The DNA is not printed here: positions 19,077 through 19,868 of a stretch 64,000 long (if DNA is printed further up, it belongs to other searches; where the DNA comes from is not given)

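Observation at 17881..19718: Split three-gene DsbD: ccdA (beta) - tlpA-like thioredoxin (gamma) - DsbD-alpha-like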

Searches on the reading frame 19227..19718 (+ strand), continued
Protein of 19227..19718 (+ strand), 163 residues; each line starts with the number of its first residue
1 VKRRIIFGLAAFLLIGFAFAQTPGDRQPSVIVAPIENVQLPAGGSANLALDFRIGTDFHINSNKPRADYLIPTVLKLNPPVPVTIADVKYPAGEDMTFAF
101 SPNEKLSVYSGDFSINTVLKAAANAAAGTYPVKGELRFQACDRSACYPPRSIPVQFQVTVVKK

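Call 27: find_related_loci(query=A3, collection=genome_contigs, flank=5000)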
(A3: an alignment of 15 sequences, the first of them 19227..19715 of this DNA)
Query A3 (163 aa) in genome_contigs; peptide patterns used: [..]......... (x = any residue, [..] = any of these).
600 stretches matched a pattern (row limit reached: there are more); 597 encode a relative of the query (tblastn E <= 1e-3); the best 80 are kept; 80 distinct loci.
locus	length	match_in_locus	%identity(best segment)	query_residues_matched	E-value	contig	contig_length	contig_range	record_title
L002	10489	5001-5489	90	1-163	2e-98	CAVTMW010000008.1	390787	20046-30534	MAG: uncultured Acidobacteriaceae bacterium isolate MFD06435.bin.2.120 genome assembly, contig: contig_17538, whole geno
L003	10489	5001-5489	90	1-163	1e-97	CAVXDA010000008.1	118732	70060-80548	MAG: uncultured Acidobacteriaceae bacterium isolate MFD04428.bin.2.85 genome assembly, contig: contig_23193, whole genom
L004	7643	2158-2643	85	1-163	6e-90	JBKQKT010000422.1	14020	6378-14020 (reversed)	MAG: Candidatus Korobacteraceae bacterium isolate CRr2D2E2F__bin_11 CRr2D2E2F_000000155584, whole genome shotgun sequenc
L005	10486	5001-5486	80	1-163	4e-87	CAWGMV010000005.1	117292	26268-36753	MAG: uncultured Acidobacteriaceae bacterium isolate MFD09567.bin.1.70 genome assembly, contig: contig_113508, whole geno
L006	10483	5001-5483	84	3-163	5e-85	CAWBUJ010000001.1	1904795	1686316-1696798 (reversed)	MAG: uncultured Acidobacteriaceae bacterium isolate MFD05502.bin.1.202 genome assembly, contig: contig_12674, whole geno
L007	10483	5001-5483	84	3-163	9e-85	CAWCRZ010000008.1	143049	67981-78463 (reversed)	MAG: uncultured Acidobacteriaceae bacterium isolate MFD04428.bin.2.97 genome assembly, contig: contig_19079, whole genom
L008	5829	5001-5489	70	1-163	9e-77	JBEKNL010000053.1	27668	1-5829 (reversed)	MAG: Candidatus Korobacteraceae bacterium isolate SPRUCE 416 SPRUCE_416_53, whole genome shotgun sequence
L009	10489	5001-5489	68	1-163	1e-75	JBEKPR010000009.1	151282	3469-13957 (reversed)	MAG: Candidatus Korobacteraceae bacterium isolate SPRUCE 469 SPRUCE_469_9, whole genome shotgun sequence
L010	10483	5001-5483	71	4-162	4e-75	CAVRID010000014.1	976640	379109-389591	MAG: uncultured Acidobacteriaceae bacterium isolate MFD05705.bin.1.189 genome assembly, contig: contig_23143, whole geno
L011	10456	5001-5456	73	12-163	1e-74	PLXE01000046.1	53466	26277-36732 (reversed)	MAG: Acidobacteriaceae bacterium isolate palsa_357 73.20120700_P3D.5_contig_5979, whole genome shotgun sequence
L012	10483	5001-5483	70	4-162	4e-74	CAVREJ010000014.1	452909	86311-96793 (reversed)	MAG: uncultured Acidobacteriaceae bacterium isolate MFD10071.bin.1.76 genome assembly, contig: contig_58902, whole genom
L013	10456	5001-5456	72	12-163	1e-73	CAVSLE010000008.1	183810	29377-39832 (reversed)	MAG: uncultured Acidobacteriaceae bacterium isolate MFD05377.bin.1.119 genome assembly, contig: contig_23445, whole geno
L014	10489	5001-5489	69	1-163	1e-73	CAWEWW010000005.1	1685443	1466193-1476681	MAG: uncultured Acidobacteriaceae bacterium isolate MFD05512.bin.1.252 genome assembly, contig: contig_2164, whole genom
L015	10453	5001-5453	73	12-162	1e-73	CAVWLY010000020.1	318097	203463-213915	MAG: uncultured Acidobacteriaceae bacterium isolate MFD09286.bin.2.138 genome assembly, contig: contig_46436, whole geno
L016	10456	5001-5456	72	12-163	2e-73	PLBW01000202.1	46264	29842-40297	MAG: Acidobacteriaceae bacterium isolate palsa_254 73.20111000_P3M.39_contig_2386, whole genome shotgun sequence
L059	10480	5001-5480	46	1-162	7e-51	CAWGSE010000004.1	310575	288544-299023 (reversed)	MAG: uncultured Acidobacteriota bacterium isolate MFD06085.bin.1.67 genome assembly, contig: contig_15424, whole genome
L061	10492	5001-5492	48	1-162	9e-50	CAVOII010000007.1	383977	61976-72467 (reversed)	MAG: uncultured Acidobacteriota bacterium isolate MFD10071.bin.1.120 genome assembly, contig: contig_32525, whole genome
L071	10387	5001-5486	48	1-162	1e-47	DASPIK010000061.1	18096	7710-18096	MAG TPA_asm: Terriglobales bacterium isolate SMAG_U11981 k141_102306, whole genome shotgun sequence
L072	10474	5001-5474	44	4-162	9e-48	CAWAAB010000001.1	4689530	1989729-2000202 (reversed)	MAG: uncultured Acidobacteriota bacterium isolate MFD01828.bin.1.47 genome assembly, contig: contig_10743, whole genome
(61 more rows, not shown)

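Call 30: predict_structure(alignment_id=A2)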
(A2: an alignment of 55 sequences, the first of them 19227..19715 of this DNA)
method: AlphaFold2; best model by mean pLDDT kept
length: 163 residues; sequences in the alignment: 55
mean_pLDDT: 93.0   pTM: 0.82
mean pLDDT of the five models: 93.0, 92.7, 91.5, 90.6, 90.3
residues with pLDDT >= 90: 128; 70-90: 30; 50-70: 5; < 50: 0
segments of 3 or more residues with pLDDT < 50: none
pLDDT, mean of each block of 10 residues (from residue 1): 72 77 80 98 98 97 96 98 98 93 93 98 98 98 93 98 94
secondary structure, 60 per line:
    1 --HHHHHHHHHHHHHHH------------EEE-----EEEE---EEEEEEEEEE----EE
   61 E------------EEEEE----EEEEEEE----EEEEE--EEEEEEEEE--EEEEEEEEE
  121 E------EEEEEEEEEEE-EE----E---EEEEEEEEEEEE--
elements in order: H3-17 E30-32 E38-41 E45-54 E59-61 E74-78 E83-89 E94-98 E101-109 E112-121 E128-138 E150-161

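Call 34: search_solved_structures(query=A2, max_evalue=10, show_alignments=3)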
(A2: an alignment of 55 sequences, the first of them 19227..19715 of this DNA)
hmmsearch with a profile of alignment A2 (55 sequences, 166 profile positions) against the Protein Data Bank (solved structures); distinct sequences matched with E-value up to 10: 7.
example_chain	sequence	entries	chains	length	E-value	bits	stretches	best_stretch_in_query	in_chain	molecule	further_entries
1l6p_A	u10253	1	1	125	0.0021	21.2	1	83-159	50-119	Thiol:disulfide interchange protein dsbD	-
3pfu_A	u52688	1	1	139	0.0025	21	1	83-159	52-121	Thiol:disulfide interchange protein dsbD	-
1jpe_A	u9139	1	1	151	0.0031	20.7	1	83-159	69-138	DsbD-alpha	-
1jzd_C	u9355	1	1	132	0.046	16.8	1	83-159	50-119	thiol:disulfide interchange protein dsbd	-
6dnv_A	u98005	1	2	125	0.068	16.3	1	90-159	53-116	Thiol:disulfide interchange protein DsbD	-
6dps_A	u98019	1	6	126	0.07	16.3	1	90-159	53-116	Thiol:disulfide interchange protein DsbD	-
5nhi_A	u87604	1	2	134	0.092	15.9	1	112-159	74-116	Thiol:disulfide interchange protein DsbD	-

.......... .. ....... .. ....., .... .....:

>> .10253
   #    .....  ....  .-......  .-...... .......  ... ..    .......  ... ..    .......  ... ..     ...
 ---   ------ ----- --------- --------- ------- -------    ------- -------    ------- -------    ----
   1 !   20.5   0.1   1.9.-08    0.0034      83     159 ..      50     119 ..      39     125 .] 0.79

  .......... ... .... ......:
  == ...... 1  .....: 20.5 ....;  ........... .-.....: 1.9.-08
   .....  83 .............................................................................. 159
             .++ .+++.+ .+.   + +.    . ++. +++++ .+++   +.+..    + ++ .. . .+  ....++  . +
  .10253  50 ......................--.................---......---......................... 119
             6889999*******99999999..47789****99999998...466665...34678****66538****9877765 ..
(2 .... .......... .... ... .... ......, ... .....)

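Call 37: fold_search(model_id=the predicted structure, library=pdb)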
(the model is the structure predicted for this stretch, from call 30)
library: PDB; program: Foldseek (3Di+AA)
matches with E <= 10: 1434; with E <= 0.001: 55
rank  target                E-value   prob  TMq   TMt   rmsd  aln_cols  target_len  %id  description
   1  3pfu                  7.1e-06  1.00  0.49  0.64   4.8       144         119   19  N-terminal domain of Thiol:disulfide interchange protein DsbD in its reduced form (released 2011-05-04)
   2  8k2j                  1.3e-05  1.00  0.46  0.16   9.6       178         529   12  Crystal structure of Group 3 Oligosaccharide/Monosaccharide-releasing beta-N-acetylgalactosaminidase NgaDssm, apo form (released 2024-04-24)
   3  1z5y_D                1.5e-05  1.00  0.48  0.63   4.7       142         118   18  Crystal Structure Of The Disulfide-Linked Complex Between The N-Terminal Domain Of The Electron Transfer Catalyst DsbD (released 2005-07-19)
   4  1vrs_B                2.1e-05  1.00  0.50  0.62   4.5       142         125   19  Crystal structure of the disulfide-linked complex between the N-terminal and C-terminal domain of the electron transfe (released 2005-07-12)
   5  5fqg_A                4.4e-05  1.00  0.41  0.14   9.6       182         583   11  The details of glycolipid glycan hydrolysis by the structural analysis of a family 123 glycoside hydrolase from Clostr (released 2016-03-30)
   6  8p4l_A                4.4e-05  1.00  0.41  0.14  12.8       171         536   11  Beta-N-acetylgalactosaminidase from Niabella aurantiaca (released 2024-01-17)
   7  8k2h_A                6.3e-05  1.00  0.37  0.13  12.8       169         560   14  Crystal structure of Group 2Oligosaccharide/Monosaccharide-releasing beta-N-acetylhexosaminidase NgaAt from Arabidopsi (released 2024-04-24)
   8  1jzd_C                6.6e-05  1.00  0.48  0.63   4.8       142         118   19  DsbC-DsbDalpha complex (released 2003-03-08)
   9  5fqe_A                6.6e-05  1.00  0.42  0.14   9.6       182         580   11  The details of glycolipid glycan hydrolysis by the structural analysis of a family 123 glycoside hydrolase from Clostr (released 2016-03-30)
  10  1vrs_C                7.3e-05  1.00  0.46  0.62   4.6       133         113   19  Crystal structure of the disulfide-linked complex between the N-terminal and C-terminal domain of the electron transfe (released 2005-07-12)
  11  6dps_A                7.3e-05  1.00  0.42  0.54   5.2       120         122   19  Crystal Structure of Neisseria meningitidis DsbD n-terminal domain in the oxidised form (released 2018-09-12)
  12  5fqf_A                8.1e-05  1.00  0.43  0.14   9.1       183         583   11  The details of glycolipid glycan hydrolysis by the structural analysis of a family 123 glycoside hydrolase from Clostr (released 2016-03-30)
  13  8k2i_B                8.6e-05  1.00  0.37  0.14  12.8       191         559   14  Crystal structure of Group 2 Oligosaccharide/Monosaccharide-releasing beta-N-acetylhexosaminidase NgaAt from Arabidops (released 2024-04-24)
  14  5n5p_A                1.0e-04  1.00  0.35  0.39   9.4       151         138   14  Crystal structure of Ruminococcus flavefaciens' type III complex containing the fifth cohesin from scaffoldin B and th (released 2018-02-28)
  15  8k2h_B                1.1e-04  1.00  0.38  0.14  11.2       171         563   10  Crystal structure of Group 2Oligosaccharide/Monosaccharide-releasing beta-N-acetylhexosaminidase NgaAt from Arabidopsi (released 2024-04-24)
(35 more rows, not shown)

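Call 39: find_encoding_contigs(protein=P0153, flank=4000, max_places=3)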
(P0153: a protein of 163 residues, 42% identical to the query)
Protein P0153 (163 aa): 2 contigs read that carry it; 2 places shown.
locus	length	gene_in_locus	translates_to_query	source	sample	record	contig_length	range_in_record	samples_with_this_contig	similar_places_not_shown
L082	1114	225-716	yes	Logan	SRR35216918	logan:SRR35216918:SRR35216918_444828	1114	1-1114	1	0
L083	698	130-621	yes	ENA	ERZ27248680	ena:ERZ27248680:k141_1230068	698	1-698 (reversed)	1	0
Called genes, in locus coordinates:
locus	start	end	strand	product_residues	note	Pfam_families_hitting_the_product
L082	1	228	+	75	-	?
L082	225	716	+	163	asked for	PF11412:DsbD_N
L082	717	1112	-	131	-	?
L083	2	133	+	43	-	?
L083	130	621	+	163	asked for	PF11412:DsbD_N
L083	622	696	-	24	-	?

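Call 40: find_encoding_contigs(protein=P0172, flank=4000, max_places=3)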
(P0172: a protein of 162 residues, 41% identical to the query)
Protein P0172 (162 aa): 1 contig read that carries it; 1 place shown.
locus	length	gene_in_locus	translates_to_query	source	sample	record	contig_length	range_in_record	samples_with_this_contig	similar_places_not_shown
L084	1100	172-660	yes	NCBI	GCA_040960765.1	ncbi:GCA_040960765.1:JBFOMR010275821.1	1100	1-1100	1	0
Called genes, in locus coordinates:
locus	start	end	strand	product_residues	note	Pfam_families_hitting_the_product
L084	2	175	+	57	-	?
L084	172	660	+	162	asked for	PF11412:DsbD_N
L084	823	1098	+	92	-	?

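Call 43: search_protein_families(library=pfam, proteins=[P0236, P0247, P0265, P0257, P0262, P0242, P0244, P0222, P0255, P0267], max_evalue=0.001)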
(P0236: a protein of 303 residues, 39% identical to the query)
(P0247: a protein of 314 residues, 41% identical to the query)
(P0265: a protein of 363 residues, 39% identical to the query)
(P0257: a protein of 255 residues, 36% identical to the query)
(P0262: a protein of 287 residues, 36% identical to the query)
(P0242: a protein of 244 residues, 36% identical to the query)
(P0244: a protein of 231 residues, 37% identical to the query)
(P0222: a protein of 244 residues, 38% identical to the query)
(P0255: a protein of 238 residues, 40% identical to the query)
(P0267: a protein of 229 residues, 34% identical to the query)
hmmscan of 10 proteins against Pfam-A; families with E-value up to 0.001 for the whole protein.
P0236 (303 aa): 5 families
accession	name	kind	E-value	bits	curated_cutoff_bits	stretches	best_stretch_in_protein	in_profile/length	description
PF08308.17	PEGA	-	1e-13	51.4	20.8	1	167-238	3-70/71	PEGA domain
PF11412.14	DsbD_N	-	4.2e-11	43.4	25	1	39-152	15-115/119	Thiol:disulfide interchange protein DsbD, N-terminal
PF13620.12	CarboxypepD_reg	-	2.1e-07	31.6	32.3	1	172-235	11-81/82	Carboxypeptidase regulatory-like domain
PF13715.12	CarbopepD_reg_2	-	4.1e-05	24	32.2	1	175-239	15-80/88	CarboxypepD_reg-like domain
PF14686.12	fn3_3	-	0.00032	20.8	24.4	1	188-227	30-71/75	Polysaccharide lyase family 4, domain II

P0247 (314 aa): 5 families
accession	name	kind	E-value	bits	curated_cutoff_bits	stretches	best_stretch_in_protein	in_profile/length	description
PF08308.17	PEGA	-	9.1e-13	48.4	20.8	1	175-245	3-69/71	PEGA domain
PF13620.12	CarboxypepD_reg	-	1.9e-10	41.4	32.3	1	183-243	15-81/82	Carboxypeptidase regulatory-like domain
PF11412.14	DsbD_N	-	1.2e-08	35.4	25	1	41-150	16-113/119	Thiol:disulfide interchange protein DsbD, N-terminal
PF13715.12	CarbopepD_reg_2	-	1.6e-05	25.3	32.2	1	183-247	15-80/88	CarboxypepD_reg-like domain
PF11008.14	DUF2846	-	0.00064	20.2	34.3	0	184-234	23-71/92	Protein of unknown function (DUF2846)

P0265 (363 aa): 2 families
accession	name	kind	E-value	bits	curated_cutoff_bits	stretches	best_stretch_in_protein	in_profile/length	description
PF11412.14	DsbD_N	-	5.3e-12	46.3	25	1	43-164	3-112/119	Thiol:disulfide interchange protein DsbD, N-terminal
PF02683.22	DsbD_TM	-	0.00022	21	27.1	1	235-261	4-31/219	Cytochrome C biogenesis protein transmembrane domain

P0257 (255 aa): 1 family
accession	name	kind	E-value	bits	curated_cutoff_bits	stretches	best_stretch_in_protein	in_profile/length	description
PF11412.14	DsbD_N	-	2.6e-09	37.6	25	1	36-146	12-111/119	Thiol:disulfide interchange protein DsbD, N-terminal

P0262 (287 aa): 1 family
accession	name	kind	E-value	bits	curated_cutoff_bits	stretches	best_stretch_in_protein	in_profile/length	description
PF11412.14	DsbD_N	-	7.7e-08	32.8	25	1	60-171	17-116/119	Thiol:disulfide interchange protein DsbD, N-terminal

P0242 (244 aa): 1 family
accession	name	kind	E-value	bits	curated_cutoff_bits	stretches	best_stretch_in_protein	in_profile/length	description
PF11412.14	DsbD_N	-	1.1e-06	29.1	25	1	52-162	16-114/119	Thiol:disulfide interchange protein DsbD, N-terminal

P0244 (231 aa): 2 families
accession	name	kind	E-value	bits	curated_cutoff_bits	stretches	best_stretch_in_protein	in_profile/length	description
PF11412.14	DsbD_N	-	3.3e-09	37.2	25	1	54-161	16-111/119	Thiol:disulfide interchange protein DsbD, N-terminal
PF00665.32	rve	-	1.3e-05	25.9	32.6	1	192-231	62-102/102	Integrase core domain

P0222 (244 aa): 1 family
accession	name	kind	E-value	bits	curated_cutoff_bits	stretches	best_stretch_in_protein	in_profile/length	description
PF11412.14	DsbD_N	-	1.4e-12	48.1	25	1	118-228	15-112/119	Thiol:disulfide interchange protein DsbD, N-terminal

P0255 (238 aa): 1 family
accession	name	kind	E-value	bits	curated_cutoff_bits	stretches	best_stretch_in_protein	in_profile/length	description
PF11412.14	DsbD_N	-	1.9e-08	34.8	25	1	63-176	16-115/119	Thiol:disulfide interchange protein DsbD, N-terminal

P0267 (229 aa): 1 family
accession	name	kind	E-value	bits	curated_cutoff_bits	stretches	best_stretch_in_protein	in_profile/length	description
PF11412.14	DsbD_N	-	2.2e-11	44.3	25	1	34-156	3-116/119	Thiol:disulfide interchange protein DsbD, N-terminal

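Call 46: search_protein_families(library=pfam, proteins=[L072:2500-3549:+, L061:2419-3459:+, L059:955-3360:+], max_evalue=0.01)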
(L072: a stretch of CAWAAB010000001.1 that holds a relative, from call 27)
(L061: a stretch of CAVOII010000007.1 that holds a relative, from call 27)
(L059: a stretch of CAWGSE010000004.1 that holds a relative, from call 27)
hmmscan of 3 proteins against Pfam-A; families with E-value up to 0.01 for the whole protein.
L072:2500-3549:+ (349 aa): 0 families

L061:2419-3459:+ (346 aa): 0 families

L059:955-3360:+ (801 aa): 2 families
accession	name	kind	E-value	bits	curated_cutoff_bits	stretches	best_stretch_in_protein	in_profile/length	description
PF19313.5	DUF5916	-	9.8e-14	51.4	22.6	1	311-387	22-96/572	Domain of unknown function (DUF5916)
PF06452.16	CBM9_1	-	0.00042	20.7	23.4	1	109-239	30-143/185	Carbohydrate family 9 binding domain-like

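Call 49: find_related_loci(query=A4, collection=metagenome_contigs, flank=4000)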
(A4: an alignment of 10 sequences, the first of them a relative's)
Query A4 (163 aa) in metagenome_contigs; peptide patterns used: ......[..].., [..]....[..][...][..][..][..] (x = any residue, [..] = any of these).
600 stretches matched a pattern (row limit reached: there are more); 497 encode a relative of the query (tblastn E <= 1e-3); the best 80 are kept; 80 distinct loci.
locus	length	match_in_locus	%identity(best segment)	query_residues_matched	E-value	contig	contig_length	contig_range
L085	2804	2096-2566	46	5-162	2e-41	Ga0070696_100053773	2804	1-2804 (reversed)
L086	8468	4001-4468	43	5-162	4e-41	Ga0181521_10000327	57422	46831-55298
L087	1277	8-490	42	1-163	8e-42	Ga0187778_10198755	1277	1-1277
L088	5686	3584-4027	46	18-163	9e-41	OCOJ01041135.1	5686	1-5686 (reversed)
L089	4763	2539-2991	46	15-162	8e-41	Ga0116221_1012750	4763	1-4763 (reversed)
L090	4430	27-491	43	5-162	9e-41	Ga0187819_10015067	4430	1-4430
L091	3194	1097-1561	42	5-163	1e-40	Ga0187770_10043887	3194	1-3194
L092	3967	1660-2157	45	1-162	8e-41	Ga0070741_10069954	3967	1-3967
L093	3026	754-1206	46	15-162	8e-41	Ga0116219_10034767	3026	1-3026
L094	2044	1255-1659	49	30-162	7e-41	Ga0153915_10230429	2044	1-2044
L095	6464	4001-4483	42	1-163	7e-41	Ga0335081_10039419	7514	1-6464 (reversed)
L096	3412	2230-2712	42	1-163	3e-40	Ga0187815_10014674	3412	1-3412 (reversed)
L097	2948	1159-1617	43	13-163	6e-40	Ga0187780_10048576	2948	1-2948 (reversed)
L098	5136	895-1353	45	3-163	4e-40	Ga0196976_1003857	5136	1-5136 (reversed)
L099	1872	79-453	50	40-162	1e-40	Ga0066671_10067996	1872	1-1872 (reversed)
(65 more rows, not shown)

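Call 58: find_encoding_contigs(protein=P0233, flank=5000, max_places=3)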
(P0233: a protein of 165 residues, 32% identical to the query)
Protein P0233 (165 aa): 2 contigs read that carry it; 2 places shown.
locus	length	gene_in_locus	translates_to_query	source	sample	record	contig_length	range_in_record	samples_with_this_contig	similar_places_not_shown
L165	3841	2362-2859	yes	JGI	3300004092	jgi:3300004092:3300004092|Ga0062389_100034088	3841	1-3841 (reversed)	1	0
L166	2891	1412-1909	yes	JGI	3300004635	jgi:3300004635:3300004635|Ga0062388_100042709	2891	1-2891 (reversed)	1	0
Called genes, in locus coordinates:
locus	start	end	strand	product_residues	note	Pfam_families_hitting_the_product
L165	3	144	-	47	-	?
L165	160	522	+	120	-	PF05973:Gp49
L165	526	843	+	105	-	PF13744:HTH_37, PF01381:HTH_3, PF13560:HTH_31 (weak)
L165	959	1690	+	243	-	PF02683:DsbD_TM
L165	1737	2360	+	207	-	PF00578:AhpC-TSA, PF08534:Redoxin, PF00255:GSHPx, PF00085:Thioredoxin, PF13098:Thioredoxin_2 (weak), PF13905:Thioredoxin_8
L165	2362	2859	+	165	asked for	PF11412:DsbD_N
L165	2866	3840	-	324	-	?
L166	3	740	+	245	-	?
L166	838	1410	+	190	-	PF00578:AhpC-TSA, PF08534:Redoxin, PF00255:GSHPx, PF00085:Thioredoxin, PF13098:Thioredoxin_2 (weak), PF13905:Thioredoxin_8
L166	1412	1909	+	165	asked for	PF11412:DsbD_N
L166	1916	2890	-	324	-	?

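Call 59: find_encoding_contigs(protein=P0228, flank=5000, max_places=3)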
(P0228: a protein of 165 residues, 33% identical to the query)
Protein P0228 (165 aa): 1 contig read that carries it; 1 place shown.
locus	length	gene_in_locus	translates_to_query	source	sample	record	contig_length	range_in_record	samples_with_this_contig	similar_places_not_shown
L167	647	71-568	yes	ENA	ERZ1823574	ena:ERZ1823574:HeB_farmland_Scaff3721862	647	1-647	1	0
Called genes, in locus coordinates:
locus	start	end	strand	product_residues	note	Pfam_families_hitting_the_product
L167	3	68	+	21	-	?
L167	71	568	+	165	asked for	PF11412:DsbD_N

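Call 60: find_encoding_contigs(protein=P0243, flank=5000, max_places=3)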
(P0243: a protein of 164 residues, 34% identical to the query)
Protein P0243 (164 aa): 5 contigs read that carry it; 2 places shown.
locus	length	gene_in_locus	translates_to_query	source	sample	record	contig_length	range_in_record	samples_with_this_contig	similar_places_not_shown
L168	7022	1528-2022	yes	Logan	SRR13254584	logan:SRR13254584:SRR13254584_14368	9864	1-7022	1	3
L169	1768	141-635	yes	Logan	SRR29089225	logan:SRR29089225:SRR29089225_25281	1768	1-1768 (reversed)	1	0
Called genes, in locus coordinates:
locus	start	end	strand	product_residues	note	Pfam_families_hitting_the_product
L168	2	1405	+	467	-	?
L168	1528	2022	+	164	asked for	PF11412:DsbD_N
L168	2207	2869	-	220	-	PF01209:Ubie_methyltran, PF13489:Methyltransf_23, PF05175:MTS, PF13847:Methyltransf_31, PF08241:Methyltransf_11, PF08242:Methyltransf_12, PF13649:Methyltransf_25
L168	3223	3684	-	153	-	PF23991:DUF7310 (faint)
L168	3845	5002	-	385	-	PF00091:Tubulin, PF12327:FtsZ_C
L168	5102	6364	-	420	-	PF02491:SHS2_FTSA, PF06723:MreB_Mbl, PF06277:EutA (weak), PF14450:FtsA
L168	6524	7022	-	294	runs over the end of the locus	PF08478:POTRA_1, PF03799:FtsQ_DivIB_C (weak)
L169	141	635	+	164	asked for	PF11412:DsbD_N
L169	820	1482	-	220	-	PF01209:Ubie_methyltran, PF13489:Methyltransf_23, PF05175:MTS, PF13847:Methyltransf_31, PF08241:Methyltransf_11, PF08242:Methyltransf_12, PF13649:Methyltransf_25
